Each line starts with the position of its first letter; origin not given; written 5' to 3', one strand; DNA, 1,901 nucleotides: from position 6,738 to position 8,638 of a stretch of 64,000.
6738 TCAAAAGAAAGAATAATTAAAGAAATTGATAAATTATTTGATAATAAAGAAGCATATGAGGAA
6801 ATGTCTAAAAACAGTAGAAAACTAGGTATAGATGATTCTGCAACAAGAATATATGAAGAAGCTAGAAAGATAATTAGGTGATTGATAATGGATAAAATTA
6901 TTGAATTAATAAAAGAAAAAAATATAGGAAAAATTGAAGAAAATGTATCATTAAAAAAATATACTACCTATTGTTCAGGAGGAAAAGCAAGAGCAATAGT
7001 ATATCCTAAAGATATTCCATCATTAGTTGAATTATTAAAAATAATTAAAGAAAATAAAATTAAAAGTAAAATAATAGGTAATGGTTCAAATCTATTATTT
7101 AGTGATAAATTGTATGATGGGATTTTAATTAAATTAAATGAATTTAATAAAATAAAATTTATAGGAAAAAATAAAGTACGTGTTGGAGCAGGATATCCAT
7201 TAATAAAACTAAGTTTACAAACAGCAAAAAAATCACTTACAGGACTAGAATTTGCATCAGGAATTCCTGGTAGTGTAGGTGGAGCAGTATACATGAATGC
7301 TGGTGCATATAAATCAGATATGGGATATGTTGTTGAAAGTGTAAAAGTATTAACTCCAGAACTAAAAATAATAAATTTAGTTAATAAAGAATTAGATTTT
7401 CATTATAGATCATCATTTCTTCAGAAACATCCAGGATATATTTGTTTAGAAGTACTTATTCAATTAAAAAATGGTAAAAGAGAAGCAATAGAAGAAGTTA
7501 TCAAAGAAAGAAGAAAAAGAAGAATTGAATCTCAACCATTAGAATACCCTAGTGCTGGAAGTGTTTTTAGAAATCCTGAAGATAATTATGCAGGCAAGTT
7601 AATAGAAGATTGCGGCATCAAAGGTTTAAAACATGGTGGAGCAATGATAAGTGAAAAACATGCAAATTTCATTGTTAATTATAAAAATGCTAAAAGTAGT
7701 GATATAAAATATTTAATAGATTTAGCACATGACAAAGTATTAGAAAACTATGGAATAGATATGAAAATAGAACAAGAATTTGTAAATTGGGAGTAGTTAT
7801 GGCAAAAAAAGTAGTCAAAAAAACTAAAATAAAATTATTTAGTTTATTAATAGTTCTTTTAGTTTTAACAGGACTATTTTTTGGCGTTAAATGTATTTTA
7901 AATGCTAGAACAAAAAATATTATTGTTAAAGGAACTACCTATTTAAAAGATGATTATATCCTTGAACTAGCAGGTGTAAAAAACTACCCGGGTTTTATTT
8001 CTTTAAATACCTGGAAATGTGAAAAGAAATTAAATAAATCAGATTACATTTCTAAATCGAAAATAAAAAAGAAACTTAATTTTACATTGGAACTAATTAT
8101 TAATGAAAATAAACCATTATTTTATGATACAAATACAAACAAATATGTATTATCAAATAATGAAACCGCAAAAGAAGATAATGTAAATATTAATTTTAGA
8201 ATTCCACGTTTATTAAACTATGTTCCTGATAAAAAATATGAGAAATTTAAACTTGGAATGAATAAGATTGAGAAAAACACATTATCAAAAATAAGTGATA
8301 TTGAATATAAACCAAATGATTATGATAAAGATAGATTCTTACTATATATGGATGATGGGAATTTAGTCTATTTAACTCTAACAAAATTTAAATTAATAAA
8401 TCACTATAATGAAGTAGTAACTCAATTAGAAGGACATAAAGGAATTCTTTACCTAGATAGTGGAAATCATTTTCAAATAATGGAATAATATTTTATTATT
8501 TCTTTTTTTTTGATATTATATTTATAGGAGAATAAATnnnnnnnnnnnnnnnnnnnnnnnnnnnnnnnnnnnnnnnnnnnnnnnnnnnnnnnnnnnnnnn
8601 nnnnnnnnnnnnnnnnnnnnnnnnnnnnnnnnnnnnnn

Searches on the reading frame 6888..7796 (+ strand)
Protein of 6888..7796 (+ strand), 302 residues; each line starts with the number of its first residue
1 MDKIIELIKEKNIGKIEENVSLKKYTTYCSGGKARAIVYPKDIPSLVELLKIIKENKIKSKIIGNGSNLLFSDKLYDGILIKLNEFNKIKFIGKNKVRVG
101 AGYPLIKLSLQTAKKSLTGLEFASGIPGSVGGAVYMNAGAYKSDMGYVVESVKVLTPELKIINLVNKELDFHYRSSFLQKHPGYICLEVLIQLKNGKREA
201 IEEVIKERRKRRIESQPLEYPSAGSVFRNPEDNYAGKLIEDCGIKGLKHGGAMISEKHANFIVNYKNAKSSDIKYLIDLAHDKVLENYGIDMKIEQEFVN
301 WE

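Call 63: find_encoding_contigs(protein=window:6888-7796:+, flank=10000, max_places=10)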
Protein window:6888-7796:+ (302 aa): 12 contigs read that carry it; 8 places shown.
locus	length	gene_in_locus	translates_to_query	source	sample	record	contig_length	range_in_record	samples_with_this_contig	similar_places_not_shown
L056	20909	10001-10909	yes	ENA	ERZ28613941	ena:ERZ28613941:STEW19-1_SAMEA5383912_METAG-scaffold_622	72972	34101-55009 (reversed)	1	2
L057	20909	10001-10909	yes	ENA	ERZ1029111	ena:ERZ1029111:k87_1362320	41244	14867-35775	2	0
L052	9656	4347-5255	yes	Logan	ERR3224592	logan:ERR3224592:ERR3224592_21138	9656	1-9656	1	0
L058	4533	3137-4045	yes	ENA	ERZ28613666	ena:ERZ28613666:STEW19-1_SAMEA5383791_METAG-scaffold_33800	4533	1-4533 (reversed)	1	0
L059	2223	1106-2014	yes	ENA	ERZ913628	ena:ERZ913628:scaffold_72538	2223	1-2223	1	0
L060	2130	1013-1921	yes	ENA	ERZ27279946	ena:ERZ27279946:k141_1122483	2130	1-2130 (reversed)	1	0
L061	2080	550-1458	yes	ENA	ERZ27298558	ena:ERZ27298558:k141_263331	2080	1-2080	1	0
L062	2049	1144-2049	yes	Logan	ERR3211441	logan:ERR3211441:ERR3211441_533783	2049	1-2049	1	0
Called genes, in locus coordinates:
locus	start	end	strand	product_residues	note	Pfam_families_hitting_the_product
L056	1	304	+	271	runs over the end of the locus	-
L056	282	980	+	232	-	PF00899:ThiF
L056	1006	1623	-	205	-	PF01726:LexA_DNA_bind, PF00717:Peptidase_S24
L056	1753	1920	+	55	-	-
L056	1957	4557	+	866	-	PF02739:5_3_exonuc_N, PF01367:5_3_exonuc, PF22619:DNA_polI_exo1, PF00476:DNA_pol_A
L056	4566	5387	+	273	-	PF01149:Fapy_DNA_glyco, PF06831:H2TH, PF06827:zf-FPG_IleRS (weak)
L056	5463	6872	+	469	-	PF00224:PK, PF03328:HpcH_HpaI (weak), PF02887:PK_C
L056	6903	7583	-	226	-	PF00625:Guanylate_kin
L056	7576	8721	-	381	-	PF05636:HIGH_NTase1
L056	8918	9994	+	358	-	PF03033:Glyco_transf_28, PF02350:Epimerase_2 (weak), PF00534:Glycos_transf_1, PF04101:Glyco_tran_28_C, PF06722:EryCIII-like_C (faint)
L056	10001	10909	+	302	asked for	PF01565:FAD_binding_4, PF02873:MurB_C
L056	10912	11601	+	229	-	PF08478:POTRA_1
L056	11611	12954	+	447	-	-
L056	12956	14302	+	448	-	-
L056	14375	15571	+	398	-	PF11104:PilM_2 (faint), PF02491:SHS2_FTSA, PF14450:FtsA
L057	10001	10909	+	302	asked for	PF01565:FAD_binding_4, PF02873:MurB_C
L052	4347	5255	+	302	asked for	PF01565:FAD_binding_4, PF02873:MurB_C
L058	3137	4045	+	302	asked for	PF01565:FAD_binding_4, PF02873:MurB_C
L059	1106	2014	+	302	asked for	PF01565:FAD_binding_4, PF02873:MurB_C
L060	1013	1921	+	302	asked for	PF01565:FAD_binding_4, PF02873:MurB_C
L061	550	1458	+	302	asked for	PF01565:FAD_binding_4, PF02873:MurB_C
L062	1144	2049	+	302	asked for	PF01565:FAD_binding_4, PF02873:MurB_C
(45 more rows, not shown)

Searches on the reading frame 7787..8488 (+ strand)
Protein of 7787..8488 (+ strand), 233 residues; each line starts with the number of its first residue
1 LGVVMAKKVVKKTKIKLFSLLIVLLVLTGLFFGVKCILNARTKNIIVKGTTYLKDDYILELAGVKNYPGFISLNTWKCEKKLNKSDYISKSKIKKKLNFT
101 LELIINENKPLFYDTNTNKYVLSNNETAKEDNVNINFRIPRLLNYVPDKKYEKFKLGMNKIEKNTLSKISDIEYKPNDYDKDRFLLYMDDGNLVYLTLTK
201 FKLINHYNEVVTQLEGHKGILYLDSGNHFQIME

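Call 3: search_protein_families(library=pfam, proteins=[window:7787-8488:+], max_evalue=1)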
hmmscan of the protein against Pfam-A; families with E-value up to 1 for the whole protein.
window:7787-8488:+ (233 aa): 2 families
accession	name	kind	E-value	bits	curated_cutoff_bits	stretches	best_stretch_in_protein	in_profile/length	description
PF08478.15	POTRA_1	-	1.2e-07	32.3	23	1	42-107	3-68/69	POTRA domain, FtsQ-type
PF19880.4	DUF6353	-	0.046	13.7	25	1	7-139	55-187/253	Family of unknown function (DUF6353)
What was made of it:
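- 7799..8488 (+): divIB/ftsQ (POTRA domain). This is the conserved left flank; the variable cassette begins right after its TAA stop codon. Pfam POTRA_1, E 1.2e-7 (call 3).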

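Call 4: search_protein_families(library=ncbifam, proteins=[window:7787-8488:+], max_evalue=1)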
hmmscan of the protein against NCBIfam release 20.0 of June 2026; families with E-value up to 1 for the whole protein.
window:7787-8488:+ (233 aa): 0 families

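Call 60: find_encoding_contigs(protein=window:7799-8488:+, flank=10000, max_places=10)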
Protein window:7799-8488:+ (229 aa): 10 contigs read that carry it; 5 places shown.
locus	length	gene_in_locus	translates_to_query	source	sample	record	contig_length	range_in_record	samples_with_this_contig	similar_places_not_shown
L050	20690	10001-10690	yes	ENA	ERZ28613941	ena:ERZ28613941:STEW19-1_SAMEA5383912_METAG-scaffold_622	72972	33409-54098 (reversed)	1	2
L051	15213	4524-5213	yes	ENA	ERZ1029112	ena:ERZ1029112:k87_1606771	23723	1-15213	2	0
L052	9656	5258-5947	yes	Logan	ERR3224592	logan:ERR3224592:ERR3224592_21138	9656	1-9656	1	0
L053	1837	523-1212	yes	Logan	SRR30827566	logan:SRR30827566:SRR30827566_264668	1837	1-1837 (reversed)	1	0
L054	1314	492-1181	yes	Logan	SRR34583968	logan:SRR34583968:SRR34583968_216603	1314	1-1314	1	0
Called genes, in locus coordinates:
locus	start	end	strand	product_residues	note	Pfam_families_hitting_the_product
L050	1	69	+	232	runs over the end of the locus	PF00899:ThiF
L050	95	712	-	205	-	PF01726:LexA_DNA_bind, PF00717:Peptidase_S24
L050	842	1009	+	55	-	-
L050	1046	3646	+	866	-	PF02739:5_3_exonuc_N, PF01367:5_3_exonuc, PF22619:DNA_polI_exo1, PF00476:DNA_pol_A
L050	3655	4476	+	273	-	PF01149:Fapy_DNA_glyco, PF06831:H2TH, PF06827:zf-FPG_IleRS (weak)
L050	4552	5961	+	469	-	PF00224:PK, PF03328:HpcH_HpaI (weak), PF02887:PK_C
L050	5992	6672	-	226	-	PF00625:Guanylate_kin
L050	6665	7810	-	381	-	PF05636:HIGH_NTase1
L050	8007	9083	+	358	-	PF03033:Glyco_transf_28, PF02350:Epimerase_2 (weak), PF00534:Glycos_transf_1, PF04101:Glyco_tran_28_C, PF06722:EryCIII-like_C (faint)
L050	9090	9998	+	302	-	PF01565:FAD_binding_4, PF02873:MurB_C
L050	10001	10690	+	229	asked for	PF08478:POTRA_1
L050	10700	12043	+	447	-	-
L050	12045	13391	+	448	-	-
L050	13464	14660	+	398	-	PF11104:PilM_2 (faint), PF02491:SHS2_FTSA, PF14450:FtsA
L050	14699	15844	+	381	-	PF00091:Tubulin, PF12327:FtsZ_C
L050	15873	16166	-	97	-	-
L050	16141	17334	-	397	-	-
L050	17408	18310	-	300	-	PF00491:Arginase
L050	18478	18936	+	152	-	PF04892:VanZ-LLP1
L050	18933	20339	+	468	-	PF01943:Polysacc_synt, PF13440:Polysacc_synt_3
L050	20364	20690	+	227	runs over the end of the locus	PF04542:Sigma70_r2, PF04545:Sigma70_r4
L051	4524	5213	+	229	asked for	PF08478:POTRA_1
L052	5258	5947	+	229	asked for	PF08478:POTRA_1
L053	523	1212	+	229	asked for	PF08478:POTRA_1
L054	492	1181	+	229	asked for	PF08478:POTRA_1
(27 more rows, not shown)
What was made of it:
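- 7799..8488 (+): Identical protein in the 2-gene-allele contigs (call 60).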

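Call 69: find_homologous_proteins(query=window:7799-8485:+, max_evalue=1e-20)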
Query window:7799-8485:+ (229 aa): 2466 proteins with E <= 1e-20 among 3062 candidates; the best 120 are listed.
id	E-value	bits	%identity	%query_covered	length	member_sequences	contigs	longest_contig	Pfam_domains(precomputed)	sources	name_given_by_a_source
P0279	1.1e-139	481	98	100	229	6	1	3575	PF08478.16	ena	-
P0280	1.2e-98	347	71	100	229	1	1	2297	PF08478.16,PF03799.21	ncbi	-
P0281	2.9e-97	342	71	89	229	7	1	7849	PF08478.16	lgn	-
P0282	9.4e-97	341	70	100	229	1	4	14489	PF08478.16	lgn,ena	-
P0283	1.0e-96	341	68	89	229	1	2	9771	PF08478.16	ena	-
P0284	2.1e-96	340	72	100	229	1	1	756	PF08478.16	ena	-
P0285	3.1e-96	339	70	100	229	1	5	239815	PF08478.16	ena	-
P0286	3.9e-96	339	69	100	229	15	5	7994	PF08478.16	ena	-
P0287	4.7e-96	338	65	87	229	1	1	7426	PF08478.16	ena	-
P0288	5.9e-96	338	68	86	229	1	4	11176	PF08478.16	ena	-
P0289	6.7e-96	338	69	93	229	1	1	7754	PF08478.16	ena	-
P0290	7.1e-96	338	67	89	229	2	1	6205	PF08478.16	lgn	-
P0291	8.8e-96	337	67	95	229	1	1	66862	PF08478.16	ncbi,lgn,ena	-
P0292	1.8e-95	336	68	90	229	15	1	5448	PF08478.16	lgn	-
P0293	2.0e-95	336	69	100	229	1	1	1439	PF08478.16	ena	-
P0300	3.2e-95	336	69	95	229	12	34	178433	PF08478.16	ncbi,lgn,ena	-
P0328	1.2e-92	327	66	100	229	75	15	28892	PF08478.16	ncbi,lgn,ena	-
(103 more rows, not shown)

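Call 70: find_encoding_contigs(protein=P0300, flank=10000, max_places=10)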
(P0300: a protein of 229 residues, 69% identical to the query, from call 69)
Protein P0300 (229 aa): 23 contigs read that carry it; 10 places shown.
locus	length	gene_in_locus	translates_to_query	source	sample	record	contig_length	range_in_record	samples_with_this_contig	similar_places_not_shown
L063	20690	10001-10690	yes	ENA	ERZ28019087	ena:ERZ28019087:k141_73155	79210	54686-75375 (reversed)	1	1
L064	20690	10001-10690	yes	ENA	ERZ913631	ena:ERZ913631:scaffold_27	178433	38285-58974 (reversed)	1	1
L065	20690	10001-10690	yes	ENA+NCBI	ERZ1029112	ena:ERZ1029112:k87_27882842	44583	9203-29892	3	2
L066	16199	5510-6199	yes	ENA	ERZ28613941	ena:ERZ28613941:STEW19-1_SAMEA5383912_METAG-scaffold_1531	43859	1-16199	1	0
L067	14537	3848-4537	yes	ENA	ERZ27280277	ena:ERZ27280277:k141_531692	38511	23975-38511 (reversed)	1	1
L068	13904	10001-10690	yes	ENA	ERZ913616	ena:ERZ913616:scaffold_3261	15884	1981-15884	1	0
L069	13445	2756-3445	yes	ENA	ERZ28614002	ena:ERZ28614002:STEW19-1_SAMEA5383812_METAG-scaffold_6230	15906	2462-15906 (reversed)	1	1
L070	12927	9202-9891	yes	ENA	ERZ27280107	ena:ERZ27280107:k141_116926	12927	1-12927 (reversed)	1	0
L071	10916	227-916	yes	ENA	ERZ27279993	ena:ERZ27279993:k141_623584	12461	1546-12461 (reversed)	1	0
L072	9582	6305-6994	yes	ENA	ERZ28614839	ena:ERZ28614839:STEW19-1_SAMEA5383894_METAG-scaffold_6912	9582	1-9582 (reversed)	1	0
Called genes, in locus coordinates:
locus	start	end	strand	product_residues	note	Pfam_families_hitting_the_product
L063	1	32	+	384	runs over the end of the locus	-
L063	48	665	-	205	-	PF01726:LexA_DNA_bind, PF13412:HTH_24 (weak), PF00717:Peptidase_S24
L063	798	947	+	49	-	-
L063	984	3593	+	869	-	PF02739:5_3_exonuc_N, PF01367:5_3_exonuc, PF22619:DNA_polI_exo1, PF00476:DNA_pol_A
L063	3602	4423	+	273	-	PF01149:Fapy_DNA_glyco, PF06831:H2TH, PF06827:zf-FPG_IleRS (weak)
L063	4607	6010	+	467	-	PF00224:PK, PF03328:HpcH_HpaI (weak), PF02887:PK_C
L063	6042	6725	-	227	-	PF00625:Guanylate_kin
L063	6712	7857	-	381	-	PF05636:HIGH_NTase1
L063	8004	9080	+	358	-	PF03033:Glyco_transf_28, PF00534:Glycos_transf_1, PF04101:Glyco_tran_28_C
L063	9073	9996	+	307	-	PF01565:FAD_binding_4, PF02873:MurB_C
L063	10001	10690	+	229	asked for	PF08478:POTRA_1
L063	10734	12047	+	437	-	-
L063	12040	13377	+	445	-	-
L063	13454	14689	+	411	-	PF11104:PilM_2 (faint), PF02491:SHS2_FTSA, PF14450:FtsA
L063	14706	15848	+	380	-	PF00091:Tubulin, PF12327:FtsZ_C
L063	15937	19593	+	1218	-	PF18998:Flg_new_2 (faint), PF09479:Flg_new, PF03382:DUF285, PF09479:Flg_new, PF19789:DUF6273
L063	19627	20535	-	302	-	PF00491:Arginase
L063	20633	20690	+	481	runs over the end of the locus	PF01225:Mur_ligase, PF08245:Mur_ligase_M, PF02875:Mur_ligase_C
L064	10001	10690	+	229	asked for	PF08478:POTRA_1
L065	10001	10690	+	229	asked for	PF08478:POTRA_1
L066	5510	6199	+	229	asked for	PF08478:POTRA_1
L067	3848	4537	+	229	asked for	PF08478:POTRA_1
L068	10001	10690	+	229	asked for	PF08478:POTRA_1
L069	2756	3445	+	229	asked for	PF08478:POTRA_1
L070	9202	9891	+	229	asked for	PF08478:POTRA_1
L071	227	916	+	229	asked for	PF08478:POTRA_1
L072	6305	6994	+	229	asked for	PF08478:POTRA_1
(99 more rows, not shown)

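Call 71: find_encoding_contigs(protein=P0328, flank=9000, max_places=10)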
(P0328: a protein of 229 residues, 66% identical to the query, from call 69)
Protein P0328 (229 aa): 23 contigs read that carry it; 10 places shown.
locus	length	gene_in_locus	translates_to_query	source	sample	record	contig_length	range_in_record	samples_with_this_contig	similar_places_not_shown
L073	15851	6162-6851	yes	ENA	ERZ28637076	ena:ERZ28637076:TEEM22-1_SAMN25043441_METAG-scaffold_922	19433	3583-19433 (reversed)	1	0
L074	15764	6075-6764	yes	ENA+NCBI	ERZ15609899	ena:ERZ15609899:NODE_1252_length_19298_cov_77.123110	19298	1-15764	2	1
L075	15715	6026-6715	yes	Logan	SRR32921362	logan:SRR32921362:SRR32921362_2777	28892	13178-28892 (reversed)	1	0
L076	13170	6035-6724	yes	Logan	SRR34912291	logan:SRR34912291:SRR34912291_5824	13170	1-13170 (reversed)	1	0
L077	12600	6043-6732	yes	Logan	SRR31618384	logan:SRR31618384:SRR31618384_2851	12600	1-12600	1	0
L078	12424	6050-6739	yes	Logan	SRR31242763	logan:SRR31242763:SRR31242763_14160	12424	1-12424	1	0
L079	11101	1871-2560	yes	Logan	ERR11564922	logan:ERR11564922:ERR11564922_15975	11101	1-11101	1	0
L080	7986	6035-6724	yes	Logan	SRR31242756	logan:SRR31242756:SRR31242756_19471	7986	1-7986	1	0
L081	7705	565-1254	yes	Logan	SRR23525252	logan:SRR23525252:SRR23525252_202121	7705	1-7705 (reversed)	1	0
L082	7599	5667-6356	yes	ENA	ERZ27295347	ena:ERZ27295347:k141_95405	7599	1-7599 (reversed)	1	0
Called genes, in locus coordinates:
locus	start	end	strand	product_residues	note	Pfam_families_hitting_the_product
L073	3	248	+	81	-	?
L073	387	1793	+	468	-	PF00224:PK, PF03328:HpcH_HpaI (weak), PF02887:PK_C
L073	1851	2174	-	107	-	-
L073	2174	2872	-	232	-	PF00625:Guanylate_kin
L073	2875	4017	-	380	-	PF05636:HIGH_NTase1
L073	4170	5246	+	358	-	PF03033:Glyco_transf_28, PF02350:Epimerase_2 (faint), PF04101:Glyco_tran_28_C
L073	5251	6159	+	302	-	PF01565:FAD_binding_4, PF02873:MurB_C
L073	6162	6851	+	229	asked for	PF08478:POTRA_1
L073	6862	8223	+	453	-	-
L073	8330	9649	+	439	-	-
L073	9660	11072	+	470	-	-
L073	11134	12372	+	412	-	PF06723:MreB_Mbl (faint), PF11104:PilM_2 (faint), PF02491:SHS2_FTSA, PF14450:FtsA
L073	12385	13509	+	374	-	PF00091:Tubulin, PF12327:FtsZ_C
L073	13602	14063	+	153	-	PF04892:VanZ-LLP1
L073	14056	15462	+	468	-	PF01943:Polysacc_synt, PF13440:Polysacc_synt_3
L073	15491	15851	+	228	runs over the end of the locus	PF04542:Sigma70_r2, PF04545:Sigma70_r4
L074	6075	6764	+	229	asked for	PF08478:POTRA_1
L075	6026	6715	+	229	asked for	PF08478:POTRA_1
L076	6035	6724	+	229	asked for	PF08478:POTRA_1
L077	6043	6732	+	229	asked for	PF08478:POTRA_1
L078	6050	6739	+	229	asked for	PF08478:POTRA_1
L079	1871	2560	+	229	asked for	PF08478:POTRA_1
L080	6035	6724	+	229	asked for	PF08478:POTRA_1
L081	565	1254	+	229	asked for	PF08478:POTRA_1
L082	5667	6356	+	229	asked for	PF08478:POTRA_1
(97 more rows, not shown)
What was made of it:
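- Two other species showed a single array type across 10 contigs each (calls 70, 71).
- Tried and rejected: Two further species, reached through DivIB P0300 and P0328, showed one array type each (calls 70, 71).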
